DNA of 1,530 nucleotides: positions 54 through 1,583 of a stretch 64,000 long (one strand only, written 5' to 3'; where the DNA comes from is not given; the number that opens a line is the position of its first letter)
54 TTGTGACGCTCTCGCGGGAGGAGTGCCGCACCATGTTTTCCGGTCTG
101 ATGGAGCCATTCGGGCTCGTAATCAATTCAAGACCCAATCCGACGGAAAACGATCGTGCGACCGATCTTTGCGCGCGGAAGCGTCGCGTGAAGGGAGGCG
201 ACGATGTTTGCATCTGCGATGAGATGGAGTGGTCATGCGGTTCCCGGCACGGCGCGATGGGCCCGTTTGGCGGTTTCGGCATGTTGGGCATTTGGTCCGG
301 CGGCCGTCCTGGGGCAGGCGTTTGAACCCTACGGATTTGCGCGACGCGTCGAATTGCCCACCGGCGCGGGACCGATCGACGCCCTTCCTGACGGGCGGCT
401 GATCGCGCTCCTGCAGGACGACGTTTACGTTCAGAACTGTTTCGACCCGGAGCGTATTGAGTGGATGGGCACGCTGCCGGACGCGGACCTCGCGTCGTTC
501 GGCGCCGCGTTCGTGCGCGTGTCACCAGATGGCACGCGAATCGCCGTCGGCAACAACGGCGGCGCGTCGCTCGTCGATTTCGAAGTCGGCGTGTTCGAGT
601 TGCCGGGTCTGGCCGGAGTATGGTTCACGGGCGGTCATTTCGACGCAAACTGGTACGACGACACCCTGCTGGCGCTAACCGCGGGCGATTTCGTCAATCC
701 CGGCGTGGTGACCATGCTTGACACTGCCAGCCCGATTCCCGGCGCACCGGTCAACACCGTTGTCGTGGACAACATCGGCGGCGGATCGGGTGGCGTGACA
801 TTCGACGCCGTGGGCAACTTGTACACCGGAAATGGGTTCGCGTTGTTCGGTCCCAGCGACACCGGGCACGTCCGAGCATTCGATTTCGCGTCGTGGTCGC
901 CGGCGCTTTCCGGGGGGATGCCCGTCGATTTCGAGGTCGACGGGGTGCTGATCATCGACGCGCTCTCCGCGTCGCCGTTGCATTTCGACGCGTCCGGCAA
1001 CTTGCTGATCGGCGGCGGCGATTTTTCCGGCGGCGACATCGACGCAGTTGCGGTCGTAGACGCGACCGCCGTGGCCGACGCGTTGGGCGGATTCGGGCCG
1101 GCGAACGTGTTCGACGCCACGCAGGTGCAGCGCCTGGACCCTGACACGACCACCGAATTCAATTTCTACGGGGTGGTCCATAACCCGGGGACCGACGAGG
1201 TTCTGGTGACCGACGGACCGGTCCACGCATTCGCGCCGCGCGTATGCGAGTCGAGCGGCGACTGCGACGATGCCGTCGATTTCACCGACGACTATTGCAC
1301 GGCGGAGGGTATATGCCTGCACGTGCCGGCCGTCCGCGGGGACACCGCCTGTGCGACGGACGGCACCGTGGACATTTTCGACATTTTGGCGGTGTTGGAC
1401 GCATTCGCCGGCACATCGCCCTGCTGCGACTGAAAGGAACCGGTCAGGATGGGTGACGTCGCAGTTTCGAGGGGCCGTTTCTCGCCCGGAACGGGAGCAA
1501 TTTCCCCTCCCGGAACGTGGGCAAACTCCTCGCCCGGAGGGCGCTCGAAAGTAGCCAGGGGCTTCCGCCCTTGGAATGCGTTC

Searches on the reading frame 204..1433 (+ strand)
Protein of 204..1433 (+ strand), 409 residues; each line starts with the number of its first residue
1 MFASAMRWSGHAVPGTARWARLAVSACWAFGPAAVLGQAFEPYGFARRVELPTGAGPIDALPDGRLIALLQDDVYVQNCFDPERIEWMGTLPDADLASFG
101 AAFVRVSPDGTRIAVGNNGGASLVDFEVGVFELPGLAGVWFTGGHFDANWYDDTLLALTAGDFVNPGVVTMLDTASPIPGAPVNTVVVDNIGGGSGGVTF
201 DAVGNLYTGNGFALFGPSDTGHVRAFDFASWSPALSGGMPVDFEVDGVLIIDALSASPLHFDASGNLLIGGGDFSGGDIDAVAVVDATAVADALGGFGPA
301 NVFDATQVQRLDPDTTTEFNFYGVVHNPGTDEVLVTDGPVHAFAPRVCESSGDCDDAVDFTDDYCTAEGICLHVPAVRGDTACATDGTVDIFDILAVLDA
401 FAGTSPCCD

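Call 44: search_protein_families(library=pfam, proteins=[window:204-1433:+], max_evalue=0.0001)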
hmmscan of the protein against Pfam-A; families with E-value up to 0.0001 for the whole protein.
window:204-1433:+ (409 aa): 0 families

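Call 63: find_encoding_contigs(protein=window:204-1433:+, flank=10000, max_places=3)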
Protein window:204-1433:+ (409 aa): 2 contigs read that carry it; 1 place shown.
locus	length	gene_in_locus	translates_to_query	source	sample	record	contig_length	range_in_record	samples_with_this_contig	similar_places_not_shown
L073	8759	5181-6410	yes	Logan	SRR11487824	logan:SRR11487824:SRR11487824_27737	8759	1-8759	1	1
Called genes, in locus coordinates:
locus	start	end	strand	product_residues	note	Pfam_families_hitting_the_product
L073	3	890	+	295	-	?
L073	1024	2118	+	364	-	PF13439:Glyco_transf_4, PF13579:Glyco_trans_4_4, PF20706:GT4-conflict, PF00534:Glycos_transf_1, PF13692:Glyco_trans_1_4, PF13524:Glyco_trans_1_2 (weak)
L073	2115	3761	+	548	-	PF01943:Polysacc_synt, PF13440:Polysacc_synt_3, PF01554:MatE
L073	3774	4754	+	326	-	PF24793:GINT1_N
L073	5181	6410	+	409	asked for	-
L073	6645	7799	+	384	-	-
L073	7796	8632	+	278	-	-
